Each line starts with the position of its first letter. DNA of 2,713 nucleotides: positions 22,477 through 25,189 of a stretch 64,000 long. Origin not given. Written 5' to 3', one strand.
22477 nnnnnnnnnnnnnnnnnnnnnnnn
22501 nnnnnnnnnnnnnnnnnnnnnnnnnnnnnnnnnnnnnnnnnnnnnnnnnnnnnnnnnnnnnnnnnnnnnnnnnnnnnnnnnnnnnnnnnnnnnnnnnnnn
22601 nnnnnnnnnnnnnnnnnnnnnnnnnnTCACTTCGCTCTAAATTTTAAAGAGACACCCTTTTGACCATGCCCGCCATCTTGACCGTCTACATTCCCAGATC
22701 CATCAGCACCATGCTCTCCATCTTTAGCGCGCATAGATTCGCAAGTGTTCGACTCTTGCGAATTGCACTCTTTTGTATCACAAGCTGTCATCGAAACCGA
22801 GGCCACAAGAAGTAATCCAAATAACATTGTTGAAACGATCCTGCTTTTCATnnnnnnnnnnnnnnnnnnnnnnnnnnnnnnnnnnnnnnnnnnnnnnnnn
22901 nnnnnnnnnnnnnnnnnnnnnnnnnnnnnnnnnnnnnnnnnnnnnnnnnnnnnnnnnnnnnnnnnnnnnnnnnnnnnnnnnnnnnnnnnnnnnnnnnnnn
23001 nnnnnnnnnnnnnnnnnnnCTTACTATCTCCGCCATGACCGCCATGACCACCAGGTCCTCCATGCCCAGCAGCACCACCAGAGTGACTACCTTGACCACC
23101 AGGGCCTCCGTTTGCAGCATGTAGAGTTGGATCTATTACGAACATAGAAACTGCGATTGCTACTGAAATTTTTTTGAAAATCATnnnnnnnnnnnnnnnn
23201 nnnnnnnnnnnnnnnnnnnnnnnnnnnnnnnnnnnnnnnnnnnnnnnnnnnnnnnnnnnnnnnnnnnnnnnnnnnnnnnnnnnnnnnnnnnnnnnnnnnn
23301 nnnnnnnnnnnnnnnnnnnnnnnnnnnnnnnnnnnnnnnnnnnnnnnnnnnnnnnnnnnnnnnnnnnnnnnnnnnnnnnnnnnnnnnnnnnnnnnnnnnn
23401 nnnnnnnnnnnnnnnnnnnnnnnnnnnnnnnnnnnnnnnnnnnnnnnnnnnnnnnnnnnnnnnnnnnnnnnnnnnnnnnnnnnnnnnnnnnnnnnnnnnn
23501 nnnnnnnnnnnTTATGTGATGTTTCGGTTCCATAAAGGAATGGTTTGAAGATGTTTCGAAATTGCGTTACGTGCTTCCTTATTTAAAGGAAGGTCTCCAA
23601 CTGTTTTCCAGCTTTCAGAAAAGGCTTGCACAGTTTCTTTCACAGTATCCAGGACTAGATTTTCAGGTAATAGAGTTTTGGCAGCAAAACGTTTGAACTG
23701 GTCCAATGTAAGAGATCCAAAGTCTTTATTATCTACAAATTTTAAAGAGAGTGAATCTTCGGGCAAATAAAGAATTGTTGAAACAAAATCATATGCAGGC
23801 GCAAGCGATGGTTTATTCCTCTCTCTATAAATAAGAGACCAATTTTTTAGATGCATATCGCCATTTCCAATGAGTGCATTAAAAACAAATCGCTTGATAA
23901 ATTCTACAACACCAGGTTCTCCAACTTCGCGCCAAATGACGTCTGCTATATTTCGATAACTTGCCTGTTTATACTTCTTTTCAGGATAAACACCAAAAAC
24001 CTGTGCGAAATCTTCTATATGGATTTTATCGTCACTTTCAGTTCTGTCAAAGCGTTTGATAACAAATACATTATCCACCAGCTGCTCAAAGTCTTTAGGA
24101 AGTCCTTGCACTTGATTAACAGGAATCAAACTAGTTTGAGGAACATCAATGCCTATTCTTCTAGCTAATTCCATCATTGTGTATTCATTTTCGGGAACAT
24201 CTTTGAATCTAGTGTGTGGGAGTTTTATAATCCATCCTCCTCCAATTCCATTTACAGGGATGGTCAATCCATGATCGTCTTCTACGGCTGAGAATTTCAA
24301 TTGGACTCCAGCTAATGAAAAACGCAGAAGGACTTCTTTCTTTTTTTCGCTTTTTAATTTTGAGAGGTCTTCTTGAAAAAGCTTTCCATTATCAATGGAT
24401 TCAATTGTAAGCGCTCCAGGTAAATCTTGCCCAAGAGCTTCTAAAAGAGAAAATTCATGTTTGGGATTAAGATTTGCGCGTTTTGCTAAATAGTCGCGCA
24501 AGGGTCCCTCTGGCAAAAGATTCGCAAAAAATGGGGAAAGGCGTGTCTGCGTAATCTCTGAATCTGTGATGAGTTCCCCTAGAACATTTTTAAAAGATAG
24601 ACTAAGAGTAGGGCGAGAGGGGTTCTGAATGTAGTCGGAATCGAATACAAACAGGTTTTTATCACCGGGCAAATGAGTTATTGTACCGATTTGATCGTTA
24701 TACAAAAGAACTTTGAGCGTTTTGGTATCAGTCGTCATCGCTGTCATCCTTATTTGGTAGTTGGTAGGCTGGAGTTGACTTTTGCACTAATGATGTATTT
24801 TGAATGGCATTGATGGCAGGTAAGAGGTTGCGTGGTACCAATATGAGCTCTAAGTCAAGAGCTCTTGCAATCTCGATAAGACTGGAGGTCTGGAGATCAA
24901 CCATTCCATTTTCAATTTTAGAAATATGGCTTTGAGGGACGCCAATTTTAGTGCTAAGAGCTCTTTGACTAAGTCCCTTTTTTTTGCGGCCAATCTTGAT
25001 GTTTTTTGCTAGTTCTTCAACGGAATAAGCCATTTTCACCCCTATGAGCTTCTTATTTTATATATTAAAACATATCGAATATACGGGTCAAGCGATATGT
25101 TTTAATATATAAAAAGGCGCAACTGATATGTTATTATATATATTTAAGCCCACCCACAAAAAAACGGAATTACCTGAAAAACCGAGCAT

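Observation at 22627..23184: Operon of three tandem small secreted Gly/His/Asp-rich peptides, two invisible to a 60-aa ORF cutoff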

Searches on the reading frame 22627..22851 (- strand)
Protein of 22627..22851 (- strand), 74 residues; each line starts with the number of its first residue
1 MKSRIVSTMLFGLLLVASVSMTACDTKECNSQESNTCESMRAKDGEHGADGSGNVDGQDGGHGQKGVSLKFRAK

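Call 13: find_homologous_proteins(query=window:22627-22851:-, max_evalue=0.01)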
Query window:22627-22851:- (74 aa): 2 proteins with E <= 0.01 among 3 candidates.
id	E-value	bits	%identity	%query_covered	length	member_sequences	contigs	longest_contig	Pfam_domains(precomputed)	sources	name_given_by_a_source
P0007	1.6e-40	153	99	100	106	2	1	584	-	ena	-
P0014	1.3e-25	106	81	91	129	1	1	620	-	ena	-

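Call 15: find_encoding_contigs(protein=P0014, flank=5000)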
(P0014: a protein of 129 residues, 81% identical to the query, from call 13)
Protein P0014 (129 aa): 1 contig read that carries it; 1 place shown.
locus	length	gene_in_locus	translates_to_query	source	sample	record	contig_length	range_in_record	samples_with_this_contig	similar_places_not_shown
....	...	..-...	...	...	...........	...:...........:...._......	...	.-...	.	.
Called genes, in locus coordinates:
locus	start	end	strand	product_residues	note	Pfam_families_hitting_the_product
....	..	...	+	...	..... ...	-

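Call 23: find_related_loci(query=A3, collection=genome_contigs, flank=8000)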
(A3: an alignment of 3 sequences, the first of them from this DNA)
Query A3 (74 aa) in genome_contigs; peptide patterns used: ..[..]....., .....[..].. (x = any residue, [..] = any of these).
51 stretches matched a pattern; 1 encode a relative of the query (tblastn E <= 1e-3); 1 distinct loci.
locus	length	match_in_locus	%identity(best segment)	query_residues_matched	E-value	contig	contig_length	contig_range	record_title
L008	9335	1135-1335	91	1-67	1e-40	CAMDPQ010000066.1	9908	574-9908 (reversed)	MAG: Chlamydia trachomatis isolate ZH-03apr19-43 genome assembly, contig: ZH-03apr19-C13157, whole genome shotgun sequen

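Call 35: search_protein_families(library=pfam, proteins=[window:22627-22851:-], max_evalue=1)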
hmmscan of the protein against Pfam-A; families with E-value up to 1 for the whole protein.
window:22627-22851:- (74 aa): 0 families

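Call 45: find_related_loci(query=A5, collection=viral_contigs, flank=5000)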
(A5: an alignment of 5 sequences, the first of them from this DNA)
Query A5 (74 aa) in viral_contigs; peptide patterns used: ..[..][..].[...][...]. (x = any residue, [..] = any of these).
600 stretches matched a pattern (row limit reached: there are more); 1 encode a relative of the query (tblastn E <= 1e-3); 1 distinct loci.
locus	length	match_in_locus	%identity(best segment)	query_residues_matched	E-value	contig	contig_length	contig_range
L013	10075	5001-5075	56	44-68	1e-6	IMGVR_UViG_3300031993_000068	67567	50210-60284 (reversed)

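Call 82: find_homologous_proteins(query=A5, max_evalue=0.01)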
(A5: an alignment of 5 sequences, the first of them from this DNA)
Query A5 (5 sequences) (74 aa, profile of the alignment): 75 proteins with E <= 0.01 among 8000 candidates.
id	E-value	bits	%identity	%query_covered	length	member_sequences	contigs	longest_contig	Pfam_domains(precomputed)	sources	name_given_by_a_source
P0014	9.9e-37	143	81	91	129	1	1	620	-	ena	-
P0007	6.0e-33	131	99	100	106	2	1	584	-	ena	-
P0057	6.6e-33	130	48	89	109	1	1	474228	-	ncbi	-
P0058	2.0e-32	129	62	81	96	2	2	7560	-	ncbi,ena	-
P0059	2.6e-26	109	45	86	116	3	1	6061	-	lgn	-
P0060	4.5e-26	109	50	81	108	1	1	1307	-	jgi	-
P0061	8.9e-26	108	54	85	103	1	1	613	-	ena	-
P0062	1.0e-25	107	70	89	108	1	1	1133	-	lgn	-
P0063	2.9e-24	103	61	89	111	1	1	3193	-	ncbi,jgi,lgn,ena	jgi:hypothetical protein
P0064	1.0e-23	101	52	91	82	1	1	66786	-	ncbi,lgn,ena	-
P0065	1.3e-23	101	59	92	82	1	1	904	-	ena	-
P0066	1.5e-18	84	48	89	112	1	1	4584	-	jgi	jgi:hypothetical protein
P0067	2.6e-18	84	43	88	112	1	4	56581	-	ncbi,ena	-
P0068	8.6e-18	82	47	84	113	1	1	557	-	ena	-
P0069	2.8e-16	77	45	89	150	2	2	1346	-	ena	-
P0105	6.1e-5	41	28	82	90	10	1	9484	-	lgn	-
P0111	3.9e-4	38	32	78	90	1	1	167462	-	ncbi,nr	ncbi:hypothetical protein PHSC3_001329 [Chlamydiales bacterium STE3]|nr:hypothetical protein PHSC3_0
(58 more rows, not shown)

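Call 84: find_encoding_contigs(protein=P0111, flank=5000, max_places=2)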
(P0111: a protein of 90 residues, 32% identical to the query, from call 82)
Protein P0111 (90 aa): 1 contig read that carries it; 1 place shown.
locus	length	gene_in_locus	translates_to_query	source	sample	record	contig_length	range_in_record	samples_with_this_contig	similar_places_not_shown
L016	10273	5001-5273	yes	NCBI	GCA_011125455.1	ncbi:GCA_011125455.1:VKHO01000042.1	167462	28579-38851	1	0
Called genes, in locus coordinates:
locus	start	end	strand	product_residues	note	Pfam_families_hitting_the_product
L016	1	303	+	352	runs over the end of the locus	PF00676:E1_dh, PF02775:TPP_enzyme_C (weak)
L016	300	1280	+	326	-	PF02779:Transket_pyr, PF02780:Transketolase_C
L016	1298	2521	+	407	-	PF00364:Biotin_lipoyl, PF02817:E3_binding, PF00198:2-oxoacid_dh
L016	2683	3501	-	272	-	PF00069:Pkinase, PF07714:PK_Tyr_Ser-Thr (weak), PF00069:Pkinase (weak)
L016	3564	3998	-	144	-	-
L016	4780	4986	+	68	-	-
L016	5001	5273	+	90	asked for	-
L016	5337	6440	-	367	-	PF04613:LpxD, PF25084:LbH_EIF2B (weak), PF25087:GMPPB_C, PF00132:Hexapep (weak), PF14602:Hexapep_2 (faint), PF00132:Hexapep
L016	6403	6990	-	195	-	PF03938:OmpH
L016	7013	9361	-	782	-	PF07244:POTRA, PF01103:Omp85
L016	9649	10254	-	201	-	PF21176:RecR_HhH, PF01751:Toprim, PF13662:Toprim_4, PF21175:RecR_C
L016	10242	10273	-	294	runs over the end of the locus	PF02810:SEC-C (weak), PF00557:Peptidase_M24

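Call 109: search_protein_families(library=ncbifam, proteins=[window:22627-22851:-, P0058, P0111, P0105], max_evalue=0.1)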
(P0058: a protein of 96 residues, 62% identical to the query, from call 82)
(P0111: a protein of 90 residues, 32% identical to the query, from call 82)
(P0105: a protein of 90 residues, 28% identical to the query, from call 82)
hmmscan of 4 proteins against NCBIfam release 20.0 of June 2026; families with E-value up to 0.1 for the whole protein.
window:22627-22851:- (74 aa): 2 families
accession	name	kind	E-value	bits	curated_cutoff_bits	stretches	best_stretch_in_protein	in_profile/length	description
NF038215.1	acineto_lipo_PV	hypoth_equivalog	0.04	13.6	33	1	9-36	3-30/55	NF038215 family lipoprotein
NF058647.1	lipo_LytA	equivalog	0.079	13.2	110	1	4-46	3-40/107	acidic lipoprotein LytA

P0058 (96 aa): 0 families

P0111 (90 aa): 0 families

P0105 (90 aa): 0 families

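Call 110: search_protein_families(library=phrogs, proteins=[window:22627-22851:-, P0058, P0111], max_evalue=0.01)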
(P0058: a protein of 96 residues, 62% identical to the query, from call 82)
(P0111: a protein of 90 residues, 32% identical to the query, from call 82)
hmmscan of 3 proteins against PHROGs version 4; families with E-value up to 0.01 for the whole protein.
window:22627-22851:- (74 aa): 1 family
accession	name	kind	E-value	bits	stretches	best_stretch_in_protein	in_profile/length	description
phrog_1759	-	unknown function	0.0088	17.3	1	10-37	4-31/144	-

P0058 (96 aa): 0 families

P0111 (90 aa): 1 family
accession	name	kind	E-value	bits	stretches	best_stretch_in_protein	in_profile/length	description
phrog_11232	-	unknown function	0.0034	18.1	1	34-88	45-98/236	-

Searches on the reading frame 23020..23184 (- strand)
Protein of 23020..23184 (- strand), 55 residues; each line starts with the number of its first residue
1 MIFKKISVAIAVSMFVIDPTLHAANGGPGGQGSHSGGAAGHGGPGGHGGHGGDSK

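Call 8: list_cluster_members(proteins=[window:23020-23184:-, window:22862-23020:-, window:22627-22851:-, window:22627-22947:-, window:23017-23304:-, window:22217-22663:+, window:21948-22220:+, window:21620-21982:+, window:23512-24747:-])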
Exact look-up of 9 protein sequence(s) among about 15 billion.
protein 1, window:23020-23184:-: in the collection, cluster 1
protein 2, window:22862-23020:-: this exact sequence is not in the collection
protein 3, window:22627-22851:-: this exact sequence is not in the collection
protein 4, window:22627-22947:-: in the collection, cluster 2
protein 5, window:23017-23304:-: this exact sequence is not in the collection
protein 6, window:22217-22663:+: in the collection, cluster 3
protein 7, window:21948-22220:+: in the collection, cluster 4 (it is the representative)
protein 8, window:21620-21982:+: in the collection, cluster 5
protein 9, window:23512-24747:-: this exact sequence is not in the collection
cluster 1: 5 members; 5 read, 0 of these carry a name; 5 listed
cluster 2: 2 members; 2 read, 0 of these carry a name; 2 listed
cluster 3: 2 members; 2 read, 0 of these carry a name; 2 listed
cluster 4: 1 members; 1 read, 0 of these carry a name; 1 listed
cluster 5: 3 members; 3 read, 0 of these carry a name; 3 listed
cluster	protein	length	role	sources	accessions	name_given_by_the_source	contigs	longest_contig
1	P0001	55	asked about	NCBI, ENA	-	-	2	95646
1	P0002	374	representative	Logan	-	-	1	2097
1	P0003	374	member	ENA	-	-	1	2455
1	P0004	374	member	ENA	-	-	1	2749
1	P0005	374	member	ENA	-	-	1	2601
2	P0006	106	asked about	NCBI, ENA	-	-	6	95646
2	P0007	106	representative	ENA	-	-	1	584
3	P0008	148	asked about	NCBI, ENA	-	-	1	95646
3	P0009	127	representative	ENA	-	-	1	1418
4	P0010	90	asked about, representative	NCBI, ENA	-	-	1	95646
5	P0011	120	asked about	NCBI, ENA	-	-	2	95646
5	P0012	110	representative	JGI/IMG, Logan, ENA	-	-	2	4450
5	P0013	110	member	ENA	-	-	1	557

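Call 9: find_encoding_contigs(protein=P0006, flank=4000, max_places=8)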
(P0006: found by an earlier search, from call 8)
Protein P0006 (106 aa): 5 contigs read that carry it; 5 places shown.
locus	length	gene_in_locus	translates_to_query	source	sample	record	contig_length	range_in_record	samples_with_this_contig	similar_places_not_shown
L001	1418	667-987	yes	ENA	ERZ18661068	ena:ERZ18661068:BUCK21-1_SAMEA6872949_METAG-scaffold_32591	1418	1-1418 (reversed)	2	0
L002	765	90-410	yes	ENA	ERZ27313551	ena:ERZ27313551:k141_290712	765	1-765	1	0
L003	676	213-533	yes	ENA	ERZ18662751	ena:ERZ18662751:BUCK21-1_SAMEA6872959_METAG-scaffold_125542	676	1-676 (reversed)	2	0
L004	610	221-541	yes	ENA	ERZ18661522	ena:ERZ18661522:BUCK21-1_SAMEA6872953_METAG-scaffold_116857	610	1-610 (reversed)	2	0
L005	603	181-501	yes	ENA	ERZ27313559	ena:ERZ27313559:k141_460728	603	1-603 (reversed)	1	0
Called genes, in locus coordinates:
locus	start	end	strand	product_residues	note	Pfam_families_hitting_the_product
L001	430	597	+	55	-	-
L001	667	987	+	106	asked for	-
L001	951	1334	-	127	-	PF00583:Acetyltransf_1, PF13673:Acetyltransf_10 (weak), PF13508:Acetyltransf_7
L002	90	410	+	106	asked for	-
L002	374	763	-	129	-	?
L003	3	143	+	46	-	?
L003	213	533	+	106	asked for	-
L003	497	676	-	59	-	?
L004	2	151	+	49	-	?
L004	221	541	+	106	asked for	-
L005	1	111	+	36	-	?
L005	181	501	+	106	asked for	-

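Call 11: find_encoding_contigs(protein=P0001, flank=6000, max_places=6)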
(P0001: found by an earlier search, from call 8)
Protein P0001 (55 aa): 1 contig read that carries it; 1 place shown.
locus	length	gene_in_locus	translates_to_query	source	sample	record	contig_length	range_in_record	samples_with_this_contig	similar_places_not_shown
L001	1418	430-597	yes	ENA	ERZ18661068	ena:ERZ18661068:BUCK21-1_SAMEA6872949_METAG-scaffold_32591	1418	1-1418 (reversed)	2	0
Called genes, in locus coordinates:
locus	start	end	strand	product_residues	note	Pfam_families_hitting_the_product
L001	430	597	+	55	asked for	-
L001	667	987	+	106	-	-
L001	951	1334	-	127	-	PF00583:Acetyltransf_1, PF13673:Acetyltransf_10 (weak), PF13508:Acetyltransf_7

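Call 16: find_encoding_contigs(protein=P0007, flank=5000)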
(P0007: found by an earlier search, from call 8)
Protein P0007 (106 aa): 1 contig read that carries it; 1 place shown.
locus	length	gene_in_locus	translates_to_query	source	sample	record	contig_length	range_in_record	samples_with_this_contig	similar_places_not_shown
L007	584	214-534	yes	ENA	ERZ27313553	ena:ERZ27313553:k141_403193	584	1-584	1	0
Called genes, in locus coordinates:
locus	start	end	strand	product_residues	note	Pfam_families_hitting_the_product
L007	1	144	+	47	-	?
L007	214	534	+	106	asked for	-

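Call 21: find_encoding_contigs(protein=P0010, flank=1000, max_places=3)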
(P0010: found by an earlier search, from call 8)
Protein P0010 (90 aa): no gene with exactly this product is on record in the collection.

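Call 35: search_protein_families(library=pfam, proteins=[window:23020-23184:-], max_evalue=1)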
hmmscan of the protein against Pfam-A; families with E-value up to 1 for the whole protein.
window:23020-23184:- (55 aa): 0 families

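Call 109: search_protein_families(library=ncbifam, proteins=[window:23020-23184:-], max_evalue=0.1)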
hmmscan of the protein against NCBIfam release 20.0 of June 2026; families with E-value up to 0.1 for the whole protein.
window:23020-23184:- (55 aa): 0 families

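Call 110: search_protein_families(library=phrogs, proteins=[window:23020-23184:-], max_evalue=0.01)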
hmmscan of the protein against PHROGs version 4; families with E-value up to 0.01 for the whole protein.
window:23020-23184:- (55 aa): 0 families

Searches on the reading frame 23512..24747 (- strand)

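Call 6: search_protein_families(library=pfam, proteins=[window:23512-24747:-], max_evalue=0.01)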
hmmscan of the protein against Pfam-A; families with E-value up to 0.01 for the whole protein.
window:23512-24747:- (411 aa): 2 families
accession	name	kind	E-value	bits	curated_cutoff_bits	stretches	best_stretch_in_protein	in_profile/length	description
PF07804.18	HipA_C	-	1.2e-51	175.8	30.5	1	143-380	1-213/213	HipA-like C-terminal domain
PF13657.11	Couple_hipA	-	2.6e-23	82.8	22.5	1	11-115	1-98/99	HipA N-terminal domain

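Call 98: search_protein_families(library=padloc, proteins=[window:23512-24747:-], max_evalue=0.001)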
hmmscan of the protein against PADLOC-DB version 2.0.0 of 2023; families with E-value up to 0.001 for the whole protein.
window:23512-24747:- (411 aa): 5 families
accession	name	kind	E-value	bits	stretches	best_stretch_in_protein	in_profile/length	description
PDLC04340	PDC-M03A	-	1.6e-11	42.2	1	189-346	51-193/280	-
PDLC04339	PDC-M03A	-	5.8e-09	33.7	1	281-346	135-201/293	-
PDLC04344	PDC-M03A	-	2.2e-08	31.9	1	283-342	150-209/305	-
PDLC04342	PDC-M03A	-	1.8e-07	29.1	1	287-325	155-194/299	-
PDLC04345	PDC-M03A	-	0.00017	18.9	1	188-324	54-192/302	-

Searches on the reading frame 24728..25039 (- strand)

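Call 6: search_protein_families(library=pfam, proteins=[window:24728-25039:-], max_evalue=0.01)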
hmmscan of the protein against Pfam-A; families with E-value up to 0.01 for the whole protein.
window:24728-25039:- (103 aa): 7 families
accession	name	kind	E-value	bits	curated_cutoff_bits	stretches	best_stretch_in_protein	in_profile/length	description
PF01381.28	HTH_3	-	2.9e-14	53.2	23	1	14-65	1-52/55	Helix-turn-helix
PF13560.12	HTH_31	-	1.3e-06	29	27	1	18-63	10-56/64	Helix-turn-helix domain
PF12844.13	HTH_19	-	1.6e-06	28.4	30.2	1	12-63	2-53/64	Helix-turn-helix domain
PF13744.12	HTH_37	-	0.00018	21.7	27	1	9-65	18-75/80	Helix-turn-helix domain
PF13443.12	HTH_26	-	0.00037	21.1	22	1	18-63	6-52/63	Cro/C1-type HTH DNA-binding domain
PF13413.12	HTH_25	-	0.00039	20.6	24.6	1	18-48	6-36/62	Helix-turn-helix domain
PF22495.2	HTH_92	-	0.0093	15.7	27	0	18-45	4-31/45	RsaL-like HTH domain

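Call 98: search_protein_families(library=padloc, proteins=[window:24728-25039:-], max_evalue=0.001)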
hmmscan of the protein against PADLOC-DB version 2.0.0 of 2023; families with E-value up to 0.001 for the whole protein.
window:24728-25039:- (103 aa): 16 families
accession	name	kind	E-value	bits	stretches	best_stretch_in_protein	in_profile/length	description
PDLC02926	HTH_VI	-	2.7e-11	41.6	1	10-65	2-57/92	-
PDLC04760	PDC-M64C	-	6.2e-08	30.9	1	9-71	26-88/93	-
PDLC03949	RmrA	-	1.8e-06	25.1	1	12-64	5-57/363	-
PDLC03665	Control_protein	-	7.5e-06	24.1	1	11-64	10-64/77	control protein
PDLC03536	REase_II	-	1.2e-05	23.1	1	8-85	9-87/237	Type II restriction enzyme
PDLC03953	RmrA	-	2.4e-05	21.7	1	12-63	8-59/373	-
PDLC03947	RmrA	-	2.6e-05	21.3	1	10-64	12-66/383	-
PDLC04758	PDC-M64B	-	2.8e-05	22.5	1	10-70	31-91/123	-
PDLC04142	capH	-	3.2e-05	22.9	1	10-73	7-66/103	capH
PDLC03946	RmrA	-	0.00011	19.1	1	12-63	5-56/357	-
PDLC03954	RmrA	-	0.00012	19.1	1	11-68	12-69/380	-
PDLC03664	Control_protein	-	0.00013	20.3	1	15-64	19-68/74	control protein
PDLC04757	PDC-M64B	-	0.00015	19.8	1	12-69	32-89/128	-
PDLC04775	PDC-M69A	-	0.0003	19.3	1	6-63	4-61/113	-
PDLC03951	RmrA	-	0.00078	16.5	1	15-64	14-63/400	-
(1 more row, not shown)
